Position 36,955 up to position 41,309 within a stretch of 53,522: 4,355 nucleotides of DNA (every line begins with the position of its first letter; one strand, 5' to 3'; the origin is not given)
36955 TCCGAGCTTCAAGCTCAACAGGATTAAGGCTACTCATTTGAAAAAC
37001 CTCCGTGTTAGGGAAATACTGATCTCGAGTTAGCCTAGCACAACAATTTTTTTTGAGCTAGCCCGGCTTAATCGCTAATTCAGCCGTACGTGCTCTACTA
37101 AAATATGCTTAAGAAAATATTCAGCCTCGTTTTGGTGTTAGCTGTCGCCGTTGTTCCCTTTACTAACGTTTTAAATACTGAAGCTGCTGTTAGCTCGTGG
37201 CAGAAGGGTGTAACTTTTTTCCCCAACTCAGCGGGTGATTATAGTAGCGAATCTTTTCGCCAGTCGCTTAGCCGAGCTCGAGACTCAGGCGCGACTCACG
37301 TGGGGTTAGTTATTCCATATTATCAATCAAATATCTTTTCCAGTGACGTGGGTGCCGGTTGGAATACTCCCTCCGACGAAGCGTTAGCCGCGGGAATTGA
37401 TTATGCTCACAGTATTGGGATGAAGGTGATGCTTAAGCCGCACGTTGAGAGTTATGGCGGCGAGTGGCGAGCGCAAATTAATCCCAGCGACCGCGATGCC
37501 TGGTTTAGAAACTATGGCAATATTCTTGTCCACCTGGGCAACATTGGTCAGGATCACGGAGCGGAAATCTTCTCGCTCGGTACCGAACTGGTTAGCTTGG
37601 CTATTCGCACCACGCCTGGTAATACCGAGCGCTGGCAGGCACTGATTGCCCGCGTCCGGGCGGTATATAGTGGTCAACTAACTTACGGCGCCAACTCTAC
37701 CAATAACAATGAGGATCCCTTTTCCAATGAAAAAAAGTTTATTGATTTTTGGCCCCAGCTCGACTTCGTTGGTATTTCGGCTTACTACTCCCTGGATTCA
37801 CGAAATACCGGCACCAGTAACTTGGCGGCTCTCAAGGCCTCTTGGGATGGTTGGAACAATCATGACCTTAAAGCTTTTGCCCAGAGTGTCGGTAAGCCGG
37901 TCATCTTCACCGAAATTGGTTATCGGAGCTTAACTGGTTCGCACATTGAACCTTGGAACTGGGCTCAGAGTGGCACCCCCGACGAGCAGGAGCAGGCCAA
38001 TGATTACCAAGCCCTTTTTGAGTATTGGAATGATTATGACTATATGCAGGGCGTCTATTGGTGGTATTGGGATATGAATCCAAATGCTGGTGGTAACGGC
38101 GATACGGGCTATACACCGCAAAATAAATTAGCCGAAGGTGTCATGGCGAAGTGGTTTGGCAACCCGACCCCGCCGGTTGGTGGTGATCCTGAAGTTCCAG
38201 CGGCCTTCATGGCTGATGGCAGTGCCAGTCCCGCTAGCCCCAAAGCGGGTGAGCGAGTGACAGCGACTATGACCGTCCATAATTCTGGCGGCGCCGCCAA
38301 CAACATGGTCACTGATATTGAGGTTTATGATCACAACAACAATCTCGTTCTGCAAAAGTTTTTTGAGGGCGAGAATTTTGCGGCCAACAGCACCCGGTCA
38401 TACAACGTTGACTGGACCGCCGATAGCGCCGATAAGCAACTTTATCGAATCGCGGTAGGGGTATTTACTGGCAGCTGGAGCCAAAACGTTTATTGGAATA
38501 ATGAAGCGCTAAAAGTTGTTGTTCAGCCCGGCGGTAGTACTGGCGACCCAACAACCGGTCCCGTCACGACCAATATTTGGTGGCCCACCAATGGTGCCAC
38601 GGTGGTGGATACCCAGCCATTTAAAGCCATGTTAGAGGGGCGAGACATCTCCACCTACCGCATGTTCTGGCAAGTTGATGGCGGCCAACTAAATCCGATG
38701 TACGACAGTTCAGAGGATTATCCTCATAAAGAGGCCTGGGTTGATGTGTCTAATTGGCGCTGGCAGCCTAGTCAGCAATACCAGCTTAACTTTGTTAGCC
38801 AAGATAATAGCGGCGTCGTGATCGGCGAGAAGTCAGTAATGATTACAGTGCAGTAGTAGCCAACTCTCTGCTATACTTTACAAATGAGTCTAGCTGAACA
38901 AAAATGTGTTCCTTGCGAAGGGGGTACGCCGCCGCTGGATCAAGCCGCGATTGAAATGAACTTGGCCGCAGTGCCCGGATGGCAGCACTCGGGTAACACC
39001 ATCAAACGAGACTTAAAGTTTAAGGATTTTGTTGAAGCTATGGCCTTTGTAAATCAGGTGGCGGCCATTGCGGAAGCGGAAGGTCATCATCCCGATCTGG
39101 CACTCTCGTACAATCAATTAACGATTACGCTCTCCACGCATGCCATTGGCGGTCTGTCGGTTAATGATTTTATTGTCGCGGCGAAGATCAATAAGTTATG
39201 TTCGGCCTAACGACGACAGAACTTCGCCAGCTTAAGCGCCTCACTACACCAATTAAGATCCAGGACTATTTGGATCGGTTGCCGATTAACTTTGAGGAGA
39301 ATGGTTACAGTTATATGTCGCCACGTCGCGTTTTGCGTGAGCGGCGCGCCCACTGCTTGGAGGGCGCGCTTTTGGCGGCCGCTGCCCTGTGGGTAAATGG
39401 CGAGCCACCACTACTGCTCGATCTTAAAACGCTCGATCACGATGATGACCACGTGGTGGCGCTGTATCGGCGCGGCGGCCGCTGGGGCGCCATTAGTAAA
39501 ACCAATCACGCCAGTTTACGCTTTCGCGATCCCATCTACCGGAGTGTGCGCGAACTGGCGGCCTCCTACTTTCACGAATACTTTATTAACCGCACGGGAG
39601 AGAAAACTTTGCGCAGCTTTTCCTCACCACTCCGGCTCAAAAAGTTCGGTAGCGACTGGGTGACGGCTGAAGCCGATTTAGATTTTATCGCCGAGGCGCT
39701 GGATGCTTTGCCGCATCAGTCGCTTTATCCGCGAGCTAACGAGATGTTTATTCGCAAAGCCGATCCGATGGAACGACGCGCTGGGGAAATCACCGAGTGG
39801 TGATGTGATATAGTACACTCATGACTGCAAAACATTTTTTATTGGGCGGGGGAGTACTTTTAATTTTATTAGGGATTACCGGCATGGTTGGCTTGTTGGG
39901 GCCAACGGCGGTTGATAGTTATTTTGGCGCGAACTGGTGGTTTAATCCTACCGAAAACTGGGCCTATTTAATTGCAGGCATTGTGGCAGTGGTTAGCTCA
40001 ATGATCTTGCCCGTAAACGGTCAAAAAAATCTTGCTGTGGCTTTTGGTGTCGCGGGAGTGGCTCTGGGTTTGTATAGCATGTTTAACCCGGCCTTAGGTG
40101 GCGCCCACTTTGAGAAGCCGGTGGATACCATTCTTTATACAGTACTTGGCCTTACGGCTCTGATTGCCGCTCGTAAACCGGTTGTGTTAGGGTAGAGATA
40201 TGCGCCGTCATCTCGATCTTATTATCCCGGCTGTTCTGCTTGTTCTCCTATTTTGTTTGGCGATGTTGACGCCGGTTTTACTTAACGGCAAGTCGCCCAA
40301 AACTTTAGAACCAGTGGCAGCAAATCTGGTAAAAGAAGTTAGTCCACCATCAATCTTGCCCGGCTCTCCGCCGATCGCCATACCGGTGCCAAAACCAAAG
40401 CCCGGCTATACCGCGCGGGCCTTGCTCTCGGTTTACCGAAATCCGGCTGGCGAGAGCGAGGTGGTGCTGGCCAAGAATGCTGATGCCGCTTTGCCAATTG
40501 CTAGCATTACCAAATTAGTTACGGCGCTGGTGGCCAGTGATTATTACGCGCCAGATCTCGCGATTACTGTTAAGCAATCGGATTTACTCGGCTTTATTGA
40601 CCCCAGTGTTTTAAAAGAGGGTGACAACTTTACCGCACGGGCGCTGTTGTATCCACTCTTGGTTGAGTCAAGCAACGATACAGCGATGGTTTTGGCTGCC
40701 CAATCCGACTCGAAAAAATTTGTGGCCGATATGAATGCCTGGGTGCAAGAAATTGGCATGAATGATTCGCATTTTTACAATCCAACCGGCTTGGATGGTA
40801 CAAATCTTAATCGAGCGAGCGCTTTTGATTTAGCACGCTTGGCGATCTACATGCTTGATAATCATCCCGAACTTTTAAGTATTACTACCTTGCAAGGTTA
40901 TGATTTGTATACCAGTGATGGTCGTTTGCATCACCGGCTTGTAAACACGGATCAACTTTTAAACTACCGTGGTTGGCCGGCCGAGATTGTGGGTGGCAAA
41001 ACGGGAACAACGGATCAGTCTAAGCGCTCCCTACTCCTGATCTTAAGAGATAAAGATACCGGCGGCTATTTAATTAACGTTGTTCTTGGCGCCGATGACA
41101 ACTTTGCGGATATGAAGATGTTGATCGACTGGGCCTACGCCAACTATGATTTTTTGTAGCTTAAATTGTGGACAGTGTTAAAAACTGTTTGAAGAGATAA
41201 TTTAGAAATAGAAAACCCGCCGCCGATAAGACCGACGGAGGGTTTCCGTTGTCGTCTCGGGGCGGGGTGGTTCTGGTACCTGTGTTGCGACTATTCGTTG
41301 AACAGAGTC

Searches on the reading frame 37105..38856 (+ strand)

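Call 22: search_protein_families(library=ncbifam, max_evalue=0.00001, proteins=[window:37105-38856:+])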
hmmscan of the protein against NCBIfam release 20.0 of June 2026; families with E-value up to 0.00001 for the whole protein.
window:37105-38856:+ (583 aa): 0 families

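Call 95: search_protein_families(library=pfam, max_evalue=0.0001, proteins=[window:37105-38856:+])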
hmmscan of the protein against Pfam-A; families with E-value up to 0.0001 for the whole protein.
window:37105-38856:+ (583 aa): 1 family
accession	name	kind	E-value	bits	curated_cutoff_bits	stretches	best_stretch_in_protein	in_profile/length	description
PF22612.2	GH113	-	2.4e-55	188.4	27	1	41-337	7-285/289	Glycoside Hydrolase Family 113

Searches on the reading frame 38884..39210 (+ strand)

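Call 96: search_protein_families(library=pfam, max_evalue=0.0001, proteins=[window:38884-39210:+])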
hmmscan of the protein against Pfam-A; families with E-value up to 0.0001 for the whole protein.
window:38884-39210:+ (108 aa): 1 family
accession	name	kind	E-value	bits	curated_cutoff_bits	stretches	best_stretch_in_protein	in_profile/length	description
PF01329.24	Pterin_4a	-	1.8e-32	111.8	26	1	17-105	2-91/91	Pterin 4 alpha carbinolamine dehydratase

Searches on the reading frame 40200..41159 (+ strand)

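Call 96: search_protein_families(library=pfam, max_evalue=0.0001, proteins=[window:40200-41159:+])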
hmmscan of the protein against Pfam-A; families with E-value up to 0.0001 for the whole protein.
window:40200-41159:+ (319 aa): 2 families
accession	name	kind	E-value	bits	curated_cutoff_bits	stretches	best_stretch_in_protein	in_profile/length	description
PF00768.25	Peptidase_S11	-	2.7e-32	112.6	27.6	1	87-299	24-238/239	D-alanyl-D-alanine carboxypeptidase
PF13354.11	Beta-lactamase2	-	9.8e-05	22.2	22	0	85-216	10-144/214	Beta-lactamase enzyme family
